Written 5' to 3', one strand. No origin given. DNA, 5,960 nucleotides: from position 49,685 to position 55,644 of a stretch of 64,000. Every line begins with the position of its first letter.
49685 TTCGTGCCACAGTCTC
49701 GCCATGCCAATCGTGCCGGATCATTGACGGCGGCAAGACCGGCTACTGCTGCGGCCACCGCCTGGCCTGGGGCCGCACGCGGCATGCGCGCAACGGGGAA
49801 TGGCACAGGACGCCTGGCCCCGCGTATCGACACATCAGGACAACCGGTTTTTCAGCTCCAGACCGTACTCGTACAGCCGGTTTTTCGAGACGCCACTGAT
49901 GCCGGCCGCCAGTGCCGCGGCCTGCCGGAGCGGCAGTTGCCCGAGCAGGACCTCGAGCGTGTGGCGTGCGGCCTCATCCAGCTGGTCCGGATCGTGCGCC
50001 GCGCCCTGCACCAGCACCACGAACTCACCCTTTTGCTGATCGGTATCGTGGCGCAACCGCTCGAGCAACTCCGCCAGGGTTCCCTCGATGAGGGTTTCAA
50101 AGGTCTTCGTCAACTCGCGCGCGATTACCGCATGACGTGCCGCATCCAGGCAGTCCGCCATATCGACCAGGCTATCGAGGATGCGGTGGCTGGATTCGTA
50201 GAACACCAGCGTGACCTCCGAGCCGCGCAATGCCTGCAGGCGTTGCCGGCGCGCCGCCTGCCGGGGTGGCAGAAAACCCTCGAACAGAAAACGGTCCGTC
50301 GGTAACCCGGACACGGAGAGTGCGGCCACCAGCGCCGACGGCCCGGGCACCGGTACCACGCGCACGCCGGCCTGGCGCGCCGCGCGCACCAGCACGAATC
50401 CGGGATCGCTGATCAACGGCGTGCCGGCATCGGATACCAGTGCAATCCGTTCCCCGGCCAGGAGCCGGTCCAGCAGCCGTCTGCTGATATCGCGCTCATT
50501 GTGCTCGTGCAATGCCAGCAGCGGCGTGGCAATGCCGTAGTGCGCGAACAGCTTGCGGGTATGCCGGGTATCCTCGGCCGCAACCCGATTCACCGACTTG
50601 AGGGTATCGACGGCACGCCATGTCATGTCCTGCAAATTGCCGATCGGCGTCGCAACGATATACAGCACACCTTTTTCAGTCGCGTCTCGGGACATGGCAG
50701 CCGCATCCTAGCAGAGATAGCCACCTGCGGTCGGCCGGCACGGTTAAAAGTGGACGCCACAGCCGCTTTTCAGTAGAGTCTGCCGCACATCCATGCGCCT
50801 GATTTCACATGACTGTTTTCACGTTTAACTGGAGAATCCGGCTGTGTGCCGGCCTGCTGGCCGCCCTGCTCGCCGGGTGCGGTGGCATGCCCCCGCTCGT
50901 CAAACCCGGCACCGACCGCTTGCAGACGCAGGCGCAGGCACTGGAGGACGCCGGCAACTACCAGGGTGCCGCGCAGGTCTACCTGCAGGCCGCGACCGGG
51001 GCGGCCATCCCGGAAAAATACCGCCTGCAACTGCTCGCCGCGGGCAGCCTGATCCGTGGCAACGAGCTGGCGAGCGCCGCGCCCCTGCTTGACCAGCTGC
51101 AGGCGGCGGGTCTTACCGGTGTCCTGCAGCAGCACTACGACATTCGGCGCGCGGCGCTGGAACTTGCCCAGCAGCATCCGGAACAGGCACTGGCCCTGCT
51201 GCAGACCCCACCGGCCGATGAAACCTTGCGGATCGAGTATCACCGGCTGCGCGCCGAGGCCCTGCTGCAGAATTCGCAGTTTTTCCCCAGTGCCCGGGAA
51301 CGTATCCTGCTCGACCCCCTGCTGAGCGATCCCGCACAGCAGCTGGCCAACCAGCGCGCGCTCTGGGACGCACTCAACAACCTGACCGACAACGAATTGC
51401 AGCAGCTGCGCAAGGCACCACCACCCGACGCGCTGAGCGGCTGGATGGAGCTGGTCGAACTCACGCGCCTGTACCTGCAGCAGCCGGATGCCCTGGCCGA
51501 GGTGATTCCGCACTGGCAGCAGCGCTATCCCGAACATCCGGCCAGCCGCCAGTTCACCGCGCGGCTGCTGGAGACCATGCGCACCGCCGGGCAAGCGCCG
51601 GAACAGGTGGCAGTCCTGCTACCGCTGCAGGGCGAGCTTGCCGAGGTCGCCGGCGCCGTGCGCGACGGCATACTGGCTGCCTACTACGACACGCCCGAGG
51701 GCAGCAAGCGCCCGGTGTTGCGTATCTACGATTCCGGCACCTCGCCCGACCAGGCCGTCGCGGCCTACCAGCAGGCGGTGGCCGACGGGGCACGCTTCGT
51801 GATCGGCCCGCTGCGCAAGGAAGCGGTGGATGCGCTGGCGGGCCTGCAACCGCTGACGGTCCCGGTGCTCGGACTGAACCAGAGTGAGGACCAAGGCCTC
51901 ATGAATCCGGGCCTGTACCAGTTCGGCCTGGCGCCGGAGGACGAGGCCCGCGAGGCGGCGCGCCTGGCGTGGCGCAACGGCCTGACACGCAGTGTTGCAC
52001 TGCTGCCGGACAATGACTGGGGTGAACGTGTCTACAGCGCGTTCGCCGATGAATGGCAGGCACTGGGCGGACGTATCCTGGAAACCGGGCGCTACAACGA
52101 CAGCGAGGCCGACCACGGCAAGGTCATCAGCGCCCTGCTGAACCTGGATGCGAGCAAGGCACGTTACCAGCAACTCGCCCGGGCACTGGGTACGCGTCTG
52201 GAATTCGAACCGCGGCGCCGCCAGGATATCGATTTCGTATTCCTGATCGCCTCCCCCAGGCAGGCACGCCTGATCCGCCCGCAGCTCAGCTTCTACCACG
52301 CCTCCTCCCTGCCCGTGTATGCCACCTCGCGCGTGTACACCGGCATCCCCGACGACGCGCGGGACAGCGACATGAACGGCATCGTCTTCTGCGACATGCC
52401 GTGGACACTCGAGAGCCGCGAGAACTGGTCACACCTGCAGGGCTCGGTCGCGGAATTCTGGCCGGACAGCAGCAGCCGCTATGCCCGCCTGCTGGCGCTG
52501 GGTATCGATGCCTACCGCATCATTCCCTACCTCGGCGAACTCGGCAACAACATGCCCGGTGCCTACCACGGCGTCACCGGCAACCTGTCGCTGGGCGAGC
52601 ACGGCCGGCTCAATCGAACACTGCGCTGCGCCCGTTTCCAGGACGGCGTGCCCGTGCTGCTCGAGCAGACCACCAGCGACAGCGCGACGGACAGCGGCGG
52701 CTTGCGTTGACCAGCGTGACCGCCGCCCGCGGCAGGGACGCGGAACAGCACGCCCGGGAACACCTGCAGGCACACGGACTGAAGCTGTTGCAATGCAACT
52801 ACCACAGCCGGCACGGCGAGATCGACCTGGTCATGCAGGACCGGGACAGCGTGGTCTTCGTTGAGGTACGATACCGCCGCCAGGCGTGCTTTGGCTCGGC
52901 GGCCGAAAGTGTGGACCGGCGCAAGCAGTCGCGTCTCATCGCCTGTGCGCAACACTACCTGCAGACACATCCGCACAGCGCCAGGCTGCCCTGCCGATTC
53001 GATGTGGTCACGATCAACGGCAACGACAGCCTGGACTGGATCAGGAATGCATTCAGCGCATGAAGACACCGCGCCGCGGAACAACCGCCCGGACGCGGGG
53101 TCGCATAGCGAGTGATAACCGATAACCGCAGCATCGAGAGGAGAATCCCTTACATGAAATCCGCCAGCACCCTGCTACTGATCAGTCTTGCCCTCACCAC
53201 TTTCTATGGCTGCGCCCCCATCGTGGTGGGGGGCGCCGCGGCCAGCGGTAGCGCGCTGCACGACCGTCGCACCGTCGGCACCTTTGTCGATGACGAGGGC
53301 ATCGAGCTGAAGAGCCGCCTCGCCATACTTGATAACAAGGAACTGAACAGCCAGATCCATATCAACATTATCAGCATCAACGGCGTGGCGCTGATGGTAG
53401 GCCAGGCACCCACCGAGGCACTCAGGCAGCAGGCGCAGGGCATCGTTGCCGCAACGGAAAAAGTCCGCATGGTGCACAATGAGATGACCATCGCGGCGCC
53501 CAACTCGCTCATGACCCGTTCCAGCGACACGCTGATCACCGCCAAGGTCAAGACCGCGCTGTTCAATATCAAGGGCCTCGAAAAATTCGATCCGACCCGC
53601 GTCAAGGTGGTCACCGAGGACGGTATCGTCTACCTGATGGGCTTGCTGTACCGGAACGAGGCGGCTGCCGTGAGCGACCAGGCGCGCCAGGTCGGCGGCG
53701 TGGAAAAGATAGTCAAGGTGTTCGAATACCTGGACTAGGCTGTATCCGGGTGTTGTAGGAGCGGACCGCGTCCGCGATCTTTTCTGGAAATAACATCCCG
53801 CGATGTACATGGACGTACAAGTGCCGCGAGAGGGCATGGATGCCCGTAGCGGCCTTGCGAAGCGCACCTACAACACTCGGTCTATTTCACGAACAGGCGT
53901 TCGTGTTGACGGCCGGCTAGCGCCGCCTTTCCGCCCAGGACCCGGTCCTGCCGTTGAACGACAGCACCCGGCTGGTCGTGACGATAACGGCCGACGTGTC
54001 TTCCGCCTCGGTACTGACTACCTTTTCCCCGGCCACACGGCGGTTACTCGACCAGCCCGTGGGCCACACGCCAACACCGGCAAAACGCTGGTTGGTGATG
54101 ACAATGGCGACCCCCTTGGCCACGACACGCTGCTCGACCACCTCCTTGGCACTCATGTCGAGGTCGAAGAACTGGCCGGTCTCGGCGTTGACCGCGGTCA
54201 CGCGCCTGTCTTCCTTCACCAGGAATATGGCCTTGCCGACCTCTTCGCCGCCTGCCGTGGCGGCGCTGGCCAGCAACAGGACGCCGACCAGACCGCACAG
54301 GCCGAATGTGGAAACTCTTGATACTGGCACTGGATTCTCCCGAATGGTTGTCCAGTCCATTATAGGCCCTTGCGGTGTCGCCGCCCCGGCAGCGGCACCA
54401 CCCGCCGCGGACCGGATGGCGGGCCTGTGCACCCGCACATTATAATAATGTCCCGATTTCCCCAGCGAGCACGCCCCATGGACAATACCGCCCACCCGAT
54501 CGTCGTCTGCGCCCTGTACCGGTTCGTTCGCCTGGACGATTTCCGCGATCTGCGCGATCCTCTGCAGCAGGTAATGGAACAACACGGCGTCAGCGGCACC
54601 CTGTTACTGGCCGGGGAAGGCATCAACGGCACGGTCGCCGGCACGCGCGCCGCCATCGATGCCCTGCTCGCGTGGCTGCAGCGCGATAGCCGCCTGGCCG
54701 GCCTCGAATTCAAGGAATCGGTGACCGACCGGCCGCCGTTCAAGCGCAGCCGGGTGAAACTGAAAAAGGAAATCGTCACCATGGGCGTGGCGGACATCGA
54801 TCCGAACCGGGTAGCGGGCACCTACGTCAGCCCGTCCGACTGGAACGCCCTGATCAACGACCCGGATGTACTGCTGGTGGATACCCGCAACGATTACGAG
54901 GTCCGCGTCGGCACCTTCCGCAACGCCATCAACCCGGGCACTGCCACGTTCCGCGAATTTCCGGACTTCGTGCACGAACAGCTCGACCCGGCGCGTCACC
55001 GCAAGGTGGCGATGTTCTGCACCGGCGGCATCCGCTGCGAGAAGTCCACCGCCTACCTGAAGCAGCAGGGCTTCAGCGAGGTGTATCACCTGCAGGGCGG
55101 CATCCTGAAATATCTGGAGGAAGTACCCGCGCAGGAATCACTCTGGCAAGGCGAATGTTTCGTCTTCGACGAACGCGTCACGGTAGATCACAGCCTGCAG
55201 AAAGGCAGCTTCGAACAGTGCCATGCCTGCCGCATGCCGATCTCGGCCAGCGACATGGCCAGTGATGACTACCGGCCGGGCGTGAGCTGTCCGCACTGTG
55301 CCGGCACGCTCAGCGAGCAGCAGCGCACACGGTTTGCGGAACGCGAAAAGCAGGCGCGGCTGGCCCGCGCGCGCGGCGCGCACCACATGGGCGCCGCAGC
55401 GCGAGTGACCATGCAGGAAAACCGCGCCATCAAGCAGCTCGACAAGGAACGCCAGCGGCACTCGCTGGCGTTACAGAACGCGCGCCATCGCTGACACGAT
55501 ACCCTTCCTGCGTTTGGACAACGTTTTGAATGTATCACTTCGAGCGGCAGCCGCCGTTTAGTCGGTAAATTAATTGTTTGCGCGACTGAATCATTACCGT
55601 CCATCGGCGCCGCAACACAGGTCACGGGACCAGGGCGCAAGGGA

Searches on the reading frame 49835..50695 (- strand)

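Call 67: search_protein_families(library=pfam, proteins=[window:49835-50695:-], max_evalue=0.00001)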
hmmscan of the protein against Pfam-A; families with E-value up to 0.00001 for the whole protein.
window:49835-50695:- (286 aa): 2 families
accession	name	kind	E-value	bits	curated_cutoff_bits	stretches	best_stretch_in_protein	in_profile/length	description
PF00590.25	TP_methylase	-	2e-33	116.5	27.8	1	11-210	2-211/212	Tetrapyrrole (Corrin/Porphyrin) Methylases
PF23016.2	RsmI_C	-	1.2e-14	54.2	27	1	238-282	2-46/46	RsmI C-terminal HTH domain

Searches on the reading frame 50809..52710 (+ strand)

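Call 67: search_protein_families(library=pfam, proteins=[window:50809-52710:+], max_evalue=0.00001)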
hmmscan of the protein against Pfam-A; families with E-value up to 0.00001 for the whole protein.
window:50809-52710:+ (633 aa): 2 families
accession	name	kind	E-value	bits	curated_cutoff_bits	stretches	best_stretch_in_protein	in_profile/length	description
PF04348.19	LppC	-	6.9e-118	395.1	28.8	1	54-613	7-563/563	LppC putative lipoprotein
PF13458.12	Peripla_BP_6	-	3.2e-16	60.4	31.7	1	266-445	3-188/343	Periplasmic binding protein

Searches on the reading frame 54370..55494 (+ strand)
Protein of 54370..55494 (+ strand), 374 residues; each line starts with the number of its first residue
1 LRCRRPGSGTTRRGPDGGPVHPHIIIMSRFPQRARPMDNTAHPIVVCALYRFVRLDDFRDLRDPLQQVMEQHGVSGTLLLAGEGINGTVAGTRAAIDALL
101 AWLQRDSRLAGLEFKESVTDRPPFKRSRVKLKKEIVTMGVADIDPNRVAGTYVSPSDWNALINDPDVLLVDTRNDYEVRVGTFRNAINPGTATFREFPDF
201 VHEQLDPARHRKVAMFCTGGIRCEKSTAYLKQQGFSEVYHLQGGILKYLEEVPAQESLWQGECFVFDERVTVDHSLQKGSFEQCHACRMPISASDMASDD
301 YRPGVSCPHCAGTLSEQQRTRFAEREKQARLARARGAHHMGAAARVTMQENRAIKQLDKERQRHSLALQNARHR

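Call 67: search_protein_families(library=pfam, proteins=[window:54370-55494:+], max_evalue=0.00001)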
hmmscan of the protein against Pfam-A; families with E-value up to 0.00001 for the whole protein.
window:54370-55494:+ (374 aa): 2 families
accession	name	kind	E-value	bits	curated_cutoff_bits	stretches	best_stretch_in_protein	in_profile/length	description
PF17773.7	UPF0176_N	-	1.1e-29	103.1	26.2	1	45-135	2-92/92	UPF0176 acylphosphatase like domain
PF00581.25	Rhodanese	-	1.3e-10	42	22.2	1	155-250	2-101/102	Rhodanese-like domain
